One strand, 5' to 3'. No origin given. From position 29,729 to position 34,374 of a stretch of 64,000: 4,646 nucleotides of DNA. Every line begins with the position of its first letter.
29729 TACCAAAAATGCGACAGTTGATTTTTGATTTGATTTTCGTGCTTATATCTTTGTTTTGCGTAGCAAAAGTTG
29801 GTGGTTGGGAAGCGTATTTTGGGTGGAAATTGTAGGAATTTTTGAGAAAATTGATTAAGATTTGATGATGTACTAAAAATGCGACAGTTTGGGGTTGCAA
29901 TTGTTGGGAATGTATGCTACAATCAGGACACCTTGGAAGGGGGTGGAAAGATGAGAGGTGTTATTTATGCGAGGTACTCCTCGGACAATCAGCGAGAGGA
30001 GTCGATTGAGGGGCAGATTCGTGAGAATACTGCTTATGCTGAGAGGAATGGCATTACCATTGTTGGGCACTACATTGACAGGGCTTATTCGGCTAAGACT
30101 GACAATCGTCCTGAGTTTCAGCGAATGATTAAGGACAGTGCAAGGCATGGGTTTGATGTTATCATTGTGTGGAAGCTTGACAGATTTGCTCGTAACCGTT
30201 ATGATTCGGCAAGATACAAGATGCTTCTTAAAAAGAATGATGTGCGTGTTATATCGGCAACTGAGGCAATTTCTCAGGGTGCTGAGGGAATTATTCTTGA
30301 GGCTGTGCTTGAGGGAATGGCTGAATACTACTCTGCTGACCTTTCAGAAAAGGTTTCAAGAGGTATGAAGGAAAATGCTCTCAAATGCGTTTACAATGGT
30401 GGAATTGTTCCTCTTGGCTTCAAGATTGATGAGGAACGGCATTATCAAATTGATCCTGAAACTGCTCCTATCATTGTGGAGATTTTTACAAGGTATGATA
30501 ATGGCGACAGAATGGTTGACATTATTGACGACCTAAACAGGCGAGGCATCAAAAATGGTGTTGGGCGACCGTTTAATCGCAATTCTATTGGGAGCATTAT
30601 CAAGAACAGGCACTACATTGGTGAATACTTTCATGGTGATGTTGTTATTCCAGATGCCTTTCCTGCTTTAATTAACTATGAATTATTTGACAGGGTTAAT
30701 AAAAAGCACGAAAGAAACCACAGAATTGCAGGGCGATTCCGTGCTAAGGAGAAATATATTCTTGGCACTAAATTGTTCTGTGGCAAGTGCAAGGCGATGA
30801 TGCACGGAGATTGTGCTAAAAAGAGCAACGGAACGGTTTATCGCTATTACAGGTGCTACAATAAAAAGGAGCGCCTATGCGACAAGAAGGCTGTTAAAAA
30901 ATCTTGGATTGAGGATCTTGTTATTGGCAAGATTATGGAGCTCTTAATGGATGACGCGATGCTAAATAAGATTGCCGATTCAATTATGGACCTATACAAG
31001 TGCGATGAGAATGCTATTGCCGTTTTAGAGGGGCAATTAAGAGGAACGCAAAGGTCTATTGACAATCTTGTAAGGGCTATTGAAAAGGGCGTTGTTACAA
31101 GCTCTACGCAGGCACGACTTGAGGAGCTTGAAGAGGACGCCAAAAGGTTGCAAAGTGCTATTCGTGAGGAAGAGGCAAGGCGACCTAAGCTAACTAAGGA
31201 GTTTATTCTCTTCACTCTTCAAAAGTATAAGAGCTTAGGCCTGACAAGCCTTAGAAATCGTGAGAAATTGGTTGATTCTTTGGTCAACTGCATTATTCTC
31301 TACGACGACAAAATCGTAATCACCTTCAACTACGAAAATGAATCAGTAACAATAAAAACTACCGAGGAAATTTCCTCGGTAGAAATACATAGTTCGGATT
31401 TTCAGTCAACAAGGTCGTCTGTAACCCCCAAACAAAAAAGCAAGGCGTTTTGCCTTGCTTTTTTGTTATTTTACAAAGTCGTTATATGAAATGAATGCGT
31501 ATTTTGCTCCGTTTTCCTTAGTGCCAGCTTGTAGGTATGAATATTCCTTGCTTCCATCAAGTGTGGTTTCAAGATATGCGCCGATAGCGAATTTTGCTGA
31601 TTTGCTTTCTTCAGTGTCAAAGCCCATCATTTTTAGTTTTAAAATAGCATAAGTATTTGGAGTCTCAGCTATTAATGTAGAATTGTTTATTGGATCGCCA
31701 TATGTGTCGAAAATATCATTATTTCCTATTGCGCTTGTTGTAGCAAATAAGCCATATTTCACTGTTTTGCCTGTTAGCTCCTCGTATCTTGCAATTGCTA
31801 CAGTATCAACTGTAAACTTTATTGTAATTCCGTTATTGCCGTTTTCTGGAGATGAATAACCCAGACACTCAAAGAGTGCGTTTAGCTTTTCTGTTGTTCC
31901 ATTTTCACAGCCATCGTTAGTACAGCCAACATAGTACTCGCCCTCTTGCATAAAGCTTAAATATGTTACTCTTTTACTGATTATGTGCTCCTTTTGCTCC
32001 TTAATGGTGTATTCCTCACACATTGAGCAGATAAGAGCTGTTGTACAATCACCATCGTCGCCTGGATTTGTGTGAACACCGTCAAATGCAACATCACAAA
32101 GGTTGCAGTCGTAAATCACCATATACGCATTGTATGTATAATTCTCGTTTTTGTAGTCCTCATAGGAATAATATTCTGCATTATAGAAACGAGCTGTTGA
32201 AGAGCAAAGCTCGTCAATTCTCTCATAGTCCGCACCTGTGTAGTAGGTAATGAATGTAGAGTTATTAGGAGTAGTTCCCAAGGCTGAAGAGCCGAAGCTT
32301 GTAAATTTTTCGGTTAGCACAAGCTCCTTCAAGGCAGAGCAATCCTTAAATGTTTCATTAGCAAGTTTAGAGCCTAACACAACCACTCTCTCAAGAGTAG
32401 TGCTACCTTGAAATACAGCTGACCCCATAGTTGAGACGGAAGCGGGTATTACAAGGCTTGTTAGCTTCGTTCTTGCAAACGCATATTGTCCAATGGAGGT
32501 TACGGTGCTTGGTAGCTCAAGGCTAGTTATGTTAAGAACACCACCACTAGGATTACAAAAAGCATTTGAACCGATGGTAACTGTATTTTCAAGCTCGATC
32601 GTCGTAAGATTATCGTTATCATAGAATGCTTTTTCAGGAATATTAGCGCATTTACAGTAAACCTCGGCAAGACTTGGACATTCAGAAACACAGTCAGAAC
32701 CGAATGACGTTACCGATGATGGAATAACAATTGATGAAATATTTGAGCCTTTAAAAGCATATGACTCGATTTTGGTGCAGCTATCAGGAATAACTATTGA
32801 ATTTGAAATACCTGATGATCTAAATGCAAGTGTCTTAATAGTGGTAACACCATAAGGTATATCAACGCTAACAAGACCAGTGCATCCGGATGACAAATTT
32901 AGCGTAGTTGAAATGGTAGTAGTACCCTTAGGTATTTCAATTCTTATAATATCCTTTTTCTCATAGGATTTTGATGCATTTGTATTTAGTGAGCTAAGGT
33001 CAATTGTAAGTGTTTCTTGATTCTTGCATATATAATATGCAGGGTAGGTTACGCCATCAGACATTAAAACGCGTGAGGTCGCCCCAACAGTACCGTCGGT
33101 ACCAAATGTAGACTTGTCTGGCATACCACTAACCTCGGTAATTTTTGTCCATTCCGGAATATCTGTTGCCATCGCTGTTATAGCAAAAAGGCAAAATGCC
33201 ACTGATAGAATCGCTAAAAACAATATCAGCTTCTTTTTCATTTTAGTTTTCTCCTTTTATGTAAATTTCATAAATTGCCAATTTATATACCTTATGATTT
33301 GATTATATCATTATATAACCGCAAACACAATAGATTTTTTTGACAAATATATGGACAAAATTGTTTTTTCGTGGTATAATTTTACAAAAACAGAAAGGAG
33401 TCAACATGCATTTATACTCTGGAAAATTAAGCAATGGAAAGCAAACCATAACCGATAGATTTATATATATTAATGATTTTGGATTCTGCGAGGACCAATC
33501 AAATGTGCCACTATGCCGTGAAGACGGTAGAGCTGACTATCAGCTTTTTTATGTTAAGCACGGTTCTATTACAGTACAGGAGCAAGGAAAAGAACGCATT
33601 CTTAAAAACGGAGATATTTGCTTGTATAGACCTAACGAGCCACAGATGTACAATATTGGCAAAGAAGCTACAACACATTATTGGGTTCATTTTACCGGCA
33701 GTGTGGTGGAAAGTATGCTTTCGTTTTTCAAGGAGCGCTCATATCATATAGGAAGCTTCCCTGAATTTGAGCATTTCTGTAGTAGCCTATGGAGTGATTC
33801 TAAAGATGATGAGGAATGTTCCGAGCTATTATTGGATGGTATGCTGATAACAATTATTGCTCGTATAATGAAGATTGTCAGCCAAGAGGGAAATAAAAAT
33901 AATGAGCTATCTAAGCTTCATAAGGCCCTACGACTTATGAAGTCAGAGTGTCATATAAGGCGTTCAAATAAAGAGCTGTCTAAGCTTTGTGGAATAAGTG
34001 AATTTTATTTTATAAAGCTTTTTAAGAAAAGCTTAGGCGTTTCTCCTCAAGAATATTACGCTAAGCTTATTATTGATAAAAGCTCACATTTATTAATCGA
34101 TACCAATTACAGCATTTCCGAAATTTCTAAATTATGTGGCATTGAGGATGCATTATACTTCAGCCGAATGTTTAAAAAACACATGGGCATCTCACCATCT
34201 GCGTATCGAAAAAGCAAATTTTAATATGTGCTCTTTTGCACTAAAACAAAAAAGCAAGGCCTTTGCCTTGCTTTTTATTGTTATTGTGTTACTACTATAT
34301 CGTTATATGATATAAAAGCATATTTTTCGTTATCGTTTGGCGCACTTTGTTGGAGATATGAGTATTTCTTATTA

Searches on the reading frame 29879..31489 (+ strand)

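Call 93: search_protein_families(library=pfam, proteins=[window:29879-31489:+], max_evalue=0.00001)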
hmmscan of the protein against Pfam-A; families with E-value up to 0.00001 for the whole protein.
window:29879-31489:+ (536 aa): 3 families
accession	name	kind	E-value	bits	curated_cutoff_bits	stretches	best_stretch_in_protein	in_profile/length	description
PF00239.26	Resolvase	-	2e-30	106.2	23.3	1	28-167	2-140/145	Resolvase, N terminal domain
PF07508.19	Recombinase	-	1.4e-15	57.8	21.1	1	193-280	1-102/102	Recombinase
PF13408.12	Zn_ribbon_recom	-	6.6e-09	36.5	25.3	1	295-352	2-57/58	Recombinase zinc beta ribbon domain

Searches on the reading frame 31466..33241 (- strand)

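Call 93: search_protein_families(library=pfam, proteins=[window:31466-33241:-], max_evalue=0.00001)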
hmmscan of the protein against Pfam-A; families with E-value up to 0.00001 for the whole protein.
window:31466-33241:- (591 aa): 1 family
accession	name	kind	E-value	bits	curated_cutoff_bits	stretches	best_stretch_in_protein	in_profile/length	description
PF13306.12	LRR_5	-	6.3e-38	130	27.7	2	119-230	10-122/127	BspA type Leucine rich repeat region (6 copies)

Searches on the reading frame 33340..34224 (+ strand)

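Call 93: search_protein_families(library=pfam, proteins=[window:33340-34224:+], max_evalue=0.00001)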
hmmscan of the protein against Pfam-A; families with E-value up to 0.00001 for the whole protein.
window:33340-34224:+ (294 aa): 3 families
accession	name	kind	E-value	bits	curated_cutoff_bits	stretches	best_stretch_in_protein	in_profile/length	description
PF00165.29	HTH_AraC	-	2.4e-19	69.4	26.6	2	253-291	2-42/42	Bacterial regulatory helix-turn-helix proteins, AraC family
PF12833.13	HTH_18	-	2.8e-19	69.6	33.6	1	214-291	2-79/80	Helix-turn-helix domain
PF02311.25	AraC_binding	-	1.4e-09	38.2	21.1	1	64-167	21-103/135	AraC-like ligand binding domain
